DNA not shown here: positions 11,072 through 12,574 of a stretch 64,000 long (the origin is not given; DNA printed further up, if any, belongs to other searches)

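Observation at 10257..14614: Candidate undescribed periplasmic redox system: sirC / 125 aa / 3-heme peroxidase / (4TM + pentaheme) / thioredoxin-like operon under the FNR-type box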

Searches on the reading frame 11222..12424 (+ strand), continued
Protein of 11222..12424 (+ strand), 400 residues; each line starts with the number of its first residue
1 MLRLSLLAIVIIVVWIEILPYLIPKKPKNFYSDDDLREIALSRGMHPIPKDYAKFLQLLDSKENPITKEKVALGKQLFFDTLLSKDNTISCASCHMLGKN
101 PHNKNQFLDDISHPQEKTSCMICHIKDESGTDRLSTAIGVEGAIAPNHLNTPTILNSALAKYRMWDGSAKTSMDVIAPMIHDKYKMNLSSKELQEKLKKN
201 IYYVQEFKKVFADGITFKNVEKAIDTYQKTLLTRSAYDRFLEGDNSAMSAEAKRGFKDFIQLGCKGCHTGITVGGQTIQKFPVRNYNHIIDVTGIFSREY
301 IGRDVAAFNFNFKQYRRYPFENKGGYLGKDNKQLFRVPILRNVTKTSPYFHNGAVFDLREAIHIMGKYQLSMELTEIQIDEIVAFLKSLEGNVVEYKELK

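Call 59: search_solved_structures(query=A2, max_evalue=1e-20, show_alignments=5)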
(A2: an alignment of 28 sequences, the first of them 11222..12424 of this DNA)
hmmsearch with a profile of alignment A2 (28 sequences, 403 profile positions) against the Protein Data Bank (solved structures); distinct sequences matched with E-value up to 1e-20: 27.
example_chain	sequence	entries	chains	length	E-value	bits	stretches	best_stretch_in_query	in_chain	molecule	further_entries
6qkn_A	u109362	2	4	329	5.5e-64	219.9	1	129-283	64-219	Cytochrome-c peroxidase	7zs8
6fu3_A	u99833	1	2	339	6.5e-64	219.7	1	129-283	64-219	Protein CcpR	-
2c1u_A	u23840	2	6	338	1.2e-61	212.2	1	130-281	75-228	DI-HAEM CYTOCHROME C PEROXIDASE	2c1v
3o5c_A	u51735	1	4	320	1.1e-57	199.1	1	129-281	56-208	Cytochrome c551 peroxidase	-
1eb7_A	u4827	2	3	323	3.9e-57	197.4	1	130-281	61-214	CYTOCHROME C551 PEROXIDASE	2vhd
1nml_A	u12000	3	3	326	2.4e-56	194.7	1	130-281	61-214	di-haem cytochrome c peroxidase | Cytochrome c peroxidase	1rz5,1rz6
4aal_A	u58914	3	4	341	4.3e-56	193.9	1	130-285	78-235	CYTOCHROME C551 PEROXIDASE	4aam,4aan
1zzh_A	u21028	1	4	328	4.9e-56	193.7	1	130-281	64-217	cytochrome c peroxidase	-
4aao_A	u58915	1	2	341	2.5e-55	191.4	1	130-285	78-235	CYTOCHROME C551 PEROXIDASE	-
1iqc_A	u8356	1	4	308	9.8e-55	189.4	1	129-283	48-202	di-heme peroxidase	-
3hq7_A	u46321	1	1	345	2.9e-53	184.6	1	130-278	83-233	Cytochrome c551 peroxidase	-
3hq9_A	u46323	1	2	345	3.4e-53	184.4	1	130-279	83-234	Cytochrome c551 peroxidase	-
3hq8_A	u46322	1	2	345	3.5e-53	184.3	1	130-279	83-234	Cytochrome c551 peroxidase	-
3hq6_A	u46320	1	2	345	4.6e-53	183.9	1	130-279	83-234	Cytochrome c551 peroxidase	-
9qdt_A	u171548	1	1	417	4.5e-49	170.8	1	129-287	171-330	Probable cytochrome c peroxidase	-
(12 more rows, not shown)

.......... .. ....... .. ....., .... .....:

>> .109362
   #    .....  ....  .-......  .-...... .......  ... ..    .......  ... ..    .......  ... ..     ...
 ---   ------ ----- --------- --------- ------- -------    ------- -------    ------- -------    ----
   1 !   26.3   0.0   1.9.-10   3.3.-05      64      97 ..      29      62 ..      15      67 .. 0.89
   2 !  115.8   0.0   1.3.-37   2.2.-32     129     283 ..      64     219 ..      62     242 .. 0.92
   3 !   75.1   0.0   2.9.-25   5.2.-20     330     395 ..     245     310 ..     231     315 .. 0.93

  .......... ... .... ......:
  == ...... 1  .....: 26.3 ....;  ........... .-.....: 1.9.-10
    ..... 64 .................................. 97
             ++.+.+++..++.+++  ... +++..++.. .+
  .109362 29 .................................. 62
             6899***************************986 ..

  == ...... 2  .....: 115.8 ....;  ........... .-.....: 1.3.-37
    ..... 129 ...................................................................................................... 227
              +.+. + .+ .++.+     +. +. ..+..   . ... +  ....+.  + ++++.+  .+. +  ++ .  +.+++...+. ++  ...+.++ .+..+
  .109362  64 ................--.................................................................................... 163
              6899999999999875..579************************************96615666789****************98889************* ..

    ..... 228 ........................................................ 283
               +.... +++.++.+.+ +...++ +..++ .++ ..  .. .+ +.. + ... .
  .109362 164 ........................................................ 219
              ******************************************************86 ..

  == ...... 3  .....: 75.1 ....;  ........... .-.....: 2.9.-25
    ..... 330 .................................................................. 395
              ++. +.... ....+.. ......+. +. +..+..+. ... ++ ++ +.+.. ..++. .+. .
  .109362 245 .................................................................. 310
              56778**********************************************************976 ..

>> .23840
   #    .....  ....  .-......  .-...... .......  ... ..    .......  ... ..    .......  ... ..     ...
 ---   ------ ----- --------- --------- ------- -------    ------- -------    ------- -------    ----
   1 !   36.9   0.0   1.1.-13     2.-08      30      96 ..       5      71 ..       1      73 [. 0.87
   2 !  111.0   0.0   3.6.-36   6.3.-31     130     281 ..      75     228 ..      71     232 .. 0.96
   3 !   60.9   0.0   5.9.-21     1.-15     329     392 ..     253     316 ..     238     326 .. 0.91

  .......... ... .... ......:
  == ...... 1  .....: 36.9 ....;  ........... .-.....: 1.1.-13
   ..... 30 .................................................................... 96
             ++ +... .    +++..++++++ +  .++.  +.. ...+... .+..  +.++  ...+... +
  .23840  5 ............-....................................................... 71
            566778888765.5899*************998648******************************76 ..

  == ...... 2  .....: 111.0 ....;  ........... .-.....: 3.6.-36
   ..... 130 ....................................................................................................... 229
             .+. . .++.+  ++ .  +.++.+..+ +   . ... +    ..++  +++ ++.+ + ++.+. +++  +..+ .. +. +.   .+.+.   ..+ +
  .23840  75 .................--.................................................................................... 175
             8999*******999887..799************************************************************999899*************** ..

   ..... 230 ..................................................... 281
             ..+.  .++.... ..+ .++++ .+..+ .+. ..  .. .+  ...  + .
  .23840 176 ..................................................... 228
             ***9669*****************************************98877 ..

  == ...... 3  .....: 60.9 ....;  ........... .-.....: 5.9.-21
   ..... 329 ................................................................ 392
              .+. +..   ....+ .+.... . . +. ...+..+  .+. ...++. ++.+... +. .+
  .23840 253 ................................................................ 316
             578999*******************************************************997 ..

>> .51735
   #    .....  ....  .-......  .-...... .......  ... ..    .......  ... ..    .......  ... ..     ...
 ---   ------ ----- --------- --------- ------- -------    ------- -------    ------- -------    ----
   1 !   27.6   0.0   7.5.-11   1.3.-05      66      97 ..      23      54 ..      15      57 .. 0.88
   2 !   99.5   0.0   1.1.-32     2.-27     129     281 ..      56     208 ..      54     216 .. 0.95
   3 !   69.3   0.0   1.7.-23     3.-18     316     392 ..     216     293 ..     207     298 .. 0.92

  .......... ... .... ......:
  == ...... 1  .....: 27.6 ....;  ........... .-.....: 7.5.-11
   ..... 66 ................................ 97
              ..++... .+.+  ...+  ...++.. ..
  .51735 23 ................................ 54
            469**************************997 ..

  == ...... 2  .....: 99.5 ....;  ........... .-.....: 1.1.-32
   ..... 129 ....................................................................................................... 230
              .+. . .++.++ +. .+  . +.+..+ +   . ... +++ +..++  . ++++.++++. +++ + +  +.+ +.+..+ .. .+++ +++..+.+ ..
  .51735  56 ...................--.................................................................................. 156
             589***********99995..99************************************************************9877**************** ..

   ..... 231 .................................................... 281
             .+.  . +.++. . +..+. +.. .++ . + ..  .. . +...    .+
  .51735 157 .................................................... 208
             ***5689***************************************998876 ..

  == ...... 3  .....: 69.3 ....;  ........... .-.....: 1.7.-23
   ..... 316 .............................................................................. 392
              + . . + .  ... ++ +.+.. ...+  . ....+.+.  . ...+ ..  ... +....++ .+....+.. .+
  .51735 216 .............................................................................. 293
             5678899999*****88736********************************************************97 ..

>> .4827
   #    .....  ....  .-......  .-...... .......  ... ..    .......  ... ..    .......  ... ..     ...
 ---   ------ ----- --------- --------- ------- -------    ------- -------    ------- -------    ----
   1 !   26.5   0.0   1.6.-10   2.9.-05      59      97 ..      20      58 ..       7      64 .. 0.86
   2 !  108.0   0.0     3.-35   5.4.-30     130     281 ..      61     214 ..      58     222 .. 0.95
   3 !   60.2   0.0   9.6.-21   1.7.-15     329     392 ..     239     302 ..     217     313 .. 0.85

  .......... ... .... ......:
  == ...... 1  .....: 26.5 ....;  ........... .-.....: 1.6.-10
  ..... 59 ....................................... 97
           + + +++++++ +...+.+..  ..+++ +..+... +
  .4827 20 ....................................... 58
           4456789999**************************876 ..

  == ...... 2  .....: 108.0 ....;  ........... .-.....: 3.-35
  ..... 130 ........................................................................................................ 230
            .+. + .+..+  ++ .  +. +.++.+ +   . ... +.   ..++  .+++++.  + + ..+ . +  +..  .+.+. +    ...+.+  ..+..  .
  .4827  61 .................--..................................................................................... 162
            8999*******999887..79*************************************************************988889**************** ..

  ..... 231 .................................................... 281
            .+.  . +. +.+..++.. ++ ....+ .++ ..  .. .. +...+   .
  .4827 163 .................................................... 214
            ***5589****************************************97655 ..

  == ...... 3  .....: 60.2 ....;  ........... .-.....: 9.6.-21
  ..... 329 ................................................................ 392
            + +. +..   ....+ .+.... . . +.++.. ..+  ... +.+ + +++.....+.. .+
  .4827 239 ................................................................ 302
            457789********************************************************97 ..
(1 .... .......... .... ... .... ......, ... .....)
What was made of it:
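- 11774..11776 (+): Lys185, at the position of the catalytic Glu118 of NgBCCP. Profile alignment (call 59).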
